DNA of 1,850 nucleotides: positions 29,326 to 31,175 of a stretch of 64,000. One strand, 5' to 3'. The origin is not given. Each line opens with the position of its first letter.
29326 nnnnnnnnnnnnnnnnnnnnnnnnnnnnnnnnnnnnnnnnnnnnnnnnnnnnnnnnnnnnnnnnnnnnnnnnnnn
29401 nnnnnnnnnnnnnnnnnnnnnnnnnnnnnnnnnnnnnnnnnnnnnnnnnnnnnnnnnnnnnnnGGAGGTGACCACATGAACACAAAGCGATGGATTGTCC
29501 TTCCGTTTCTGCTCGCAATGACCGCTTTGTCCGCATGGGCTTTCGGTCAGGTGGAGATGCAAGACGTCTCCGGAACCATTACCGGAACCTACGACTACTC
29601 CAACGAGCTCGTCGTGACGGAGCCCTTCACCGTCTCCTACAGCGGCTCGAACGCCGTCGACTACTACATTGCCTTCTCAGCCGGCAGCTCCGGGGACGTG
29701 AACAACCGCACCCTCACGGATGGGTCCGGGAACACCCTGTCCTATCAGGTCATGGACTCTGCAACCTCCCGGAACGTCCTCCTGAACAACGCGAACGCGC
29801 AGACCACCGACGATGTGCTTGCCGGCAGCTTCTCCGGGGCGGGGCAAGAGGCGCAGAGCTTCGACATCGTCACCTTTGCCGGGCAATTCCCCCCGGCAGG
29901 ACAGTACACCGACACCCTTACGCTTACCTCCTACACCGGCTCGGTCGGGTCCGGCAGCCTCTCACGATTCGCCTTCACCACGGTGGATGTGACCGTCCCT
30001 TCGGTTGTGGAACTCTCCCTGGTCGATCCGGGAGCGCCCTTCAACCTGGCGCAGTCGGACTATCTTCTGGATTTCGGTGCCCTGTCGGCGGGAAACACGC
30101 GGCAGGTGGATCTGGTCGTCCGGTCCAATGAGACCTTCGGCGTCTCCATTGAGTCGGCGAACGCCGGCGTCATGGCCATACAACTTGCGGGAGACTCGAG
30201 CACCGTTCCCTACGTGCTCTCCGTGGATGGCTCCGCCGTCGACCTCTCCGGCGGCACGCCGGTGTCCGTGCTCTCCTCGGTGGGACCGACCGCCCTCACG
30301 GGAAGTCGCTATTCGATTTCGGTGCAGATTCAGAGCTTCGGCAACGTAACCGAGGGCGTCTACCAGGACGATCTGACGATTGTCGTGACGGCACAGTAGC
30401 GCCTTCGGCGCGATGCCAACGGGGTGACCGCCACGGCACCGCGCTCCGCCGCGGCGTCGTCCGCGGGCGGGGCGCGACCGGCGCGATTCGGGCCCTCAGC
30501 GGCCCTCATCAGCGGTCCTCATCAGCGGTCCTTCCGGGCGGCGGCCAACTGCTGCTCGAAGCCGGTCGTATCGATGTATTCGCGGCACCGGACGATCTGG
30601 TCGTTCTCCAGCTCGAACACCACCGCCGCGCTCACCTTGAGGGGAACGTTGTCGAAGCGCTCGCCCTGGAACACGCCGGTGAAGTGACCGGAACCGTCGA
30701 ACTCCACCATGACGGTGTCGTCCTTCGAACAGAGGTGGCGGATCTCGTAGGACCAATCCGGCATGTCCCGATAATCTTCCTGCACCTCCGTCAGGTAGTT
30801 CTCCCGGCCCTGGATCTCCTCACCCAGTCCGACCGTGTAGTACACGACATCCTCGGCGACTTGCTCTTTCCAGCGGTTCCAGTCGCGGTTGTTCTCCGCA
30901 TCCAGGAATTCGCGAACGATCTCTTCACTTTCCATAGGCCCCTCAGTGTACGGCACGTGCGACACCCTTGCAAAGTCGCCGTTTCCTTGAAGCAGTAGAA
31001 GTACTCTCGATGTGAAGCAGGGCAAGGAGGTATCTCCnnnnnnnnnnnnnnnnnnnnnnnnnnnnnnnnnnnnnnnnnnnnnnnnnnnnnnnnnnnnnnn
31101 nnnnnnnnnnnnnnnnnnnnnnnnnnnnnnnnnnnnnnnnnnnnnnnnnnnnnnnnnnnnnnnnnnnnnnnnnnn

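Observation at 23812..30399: Sigma-54/NtrC-controlled Csu/SCPU-type chaperone-usher pilus operon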

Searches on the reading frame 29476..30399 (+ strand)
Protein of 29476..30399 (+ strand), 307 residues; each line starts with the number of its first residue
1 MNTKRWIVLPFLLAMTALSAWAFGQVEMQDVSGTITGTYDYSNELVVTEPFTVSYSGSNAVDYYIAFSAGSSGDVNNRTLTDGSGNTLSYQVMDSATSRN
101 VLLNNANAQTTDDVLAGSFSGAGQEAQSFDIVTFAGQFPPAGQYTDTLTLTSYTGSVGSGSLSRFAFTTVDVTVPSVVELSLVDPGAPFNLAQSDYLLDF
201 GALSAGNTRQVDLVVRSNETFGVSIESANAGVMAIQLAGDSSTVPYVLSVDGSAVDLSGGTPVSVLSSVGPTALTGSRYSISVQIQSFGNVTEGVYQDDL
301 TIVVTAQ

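Call 4: search_protein_families(library=pfam, proteins=[window:29476-30399:+], max_evalue=1)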
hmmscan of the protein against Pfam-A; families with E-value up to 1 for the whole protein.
window:29476-30399:+ (307 aa): 1 family
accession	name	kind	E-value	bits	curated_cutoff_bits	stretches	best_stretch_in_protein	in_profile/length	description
PF05229.21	SCPU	-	6.6e-11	43.2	22.4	1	44-151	34-138/138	Spore Coat Protein U domain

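Call 6: search_protein_families(library=ncbifam, proteins=[window:29476-30399:+], max_evalue=0.1)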
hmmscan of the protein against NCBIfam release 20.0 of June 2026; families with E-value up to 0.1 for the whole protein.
window:29476-30399:+ (307 aa): 0 families

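Call 32: search_solved_structures(query=window:29476-30399:+, max_evalue=10)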
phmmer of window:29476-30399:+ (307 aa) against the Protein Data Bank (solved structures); distinct sequences matched with E-value up to 10: 3.
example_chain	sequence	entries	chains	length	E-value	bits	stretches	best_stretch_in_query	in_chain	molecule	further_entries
4zjd_A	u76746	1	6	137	0.12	15.2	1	13-91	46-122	Aggregation suppressing protein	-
4zja_A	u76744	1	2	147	0.14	15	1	13-91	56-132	Aggregation suppressing protein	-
4zj9_A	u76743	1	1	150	0.16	14.9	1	13-91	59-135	Aggregation suppressing protein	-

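Call 66: search_protein_families(library=pfam, alignment_id=A5, max_evalue=0.01)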
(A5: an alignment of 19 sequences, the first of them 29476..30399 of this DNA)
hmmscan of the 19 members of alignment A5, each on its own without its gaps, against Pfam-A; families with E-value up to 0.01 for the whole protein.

A. member 1, window:29476-30399:+ (307 aa): 1 family
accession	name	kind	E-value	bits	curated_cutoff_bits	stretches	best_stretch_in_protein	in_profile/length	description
PF05229.21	SCPU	-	6.6e-11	43.2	22.4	1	44-151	34-138/138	Spore Coat Protein U domain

B. families by the number of members that match (of 19 scanned): 2 families
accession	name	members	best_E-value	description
PF05229.21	SCPU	17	8e-13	Spore Coat Protein U domain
PF22091.2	DUF6941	1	0.0097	Family of unknown function (DUF6941)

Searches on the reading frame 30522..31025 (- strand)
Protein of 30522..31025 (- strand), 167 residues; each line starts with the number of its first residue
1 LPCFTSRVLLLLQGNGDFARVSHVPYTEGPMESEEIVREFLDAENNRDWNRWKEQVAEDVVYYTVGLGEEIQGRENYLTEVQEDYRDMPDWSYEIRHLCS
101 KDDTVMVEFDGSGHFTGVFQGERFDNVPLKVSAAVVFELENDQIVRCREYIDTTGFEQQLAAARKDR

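Call 6: search_protein_families(library=ncbifam, proteins=[window:30522-31025:-], max_evalue=0.1)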
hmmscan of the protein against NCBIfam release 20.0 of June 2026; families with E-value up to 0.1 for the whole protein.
window:30522-31025:- (167 aa): 2 families
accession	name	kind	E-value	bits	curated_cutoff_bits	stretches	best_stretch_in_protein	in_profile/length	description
TIGR02096.1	TIGR02096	subfamily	3.6e-14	53.2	97.1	1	35-161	2-129/129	ketosteroid isomerase-related protein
NF045621.1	Npun_F0813_fam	hypoth_equivalog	0.08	12.6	210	0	31-90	140-201/221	Npun_F0813 family protein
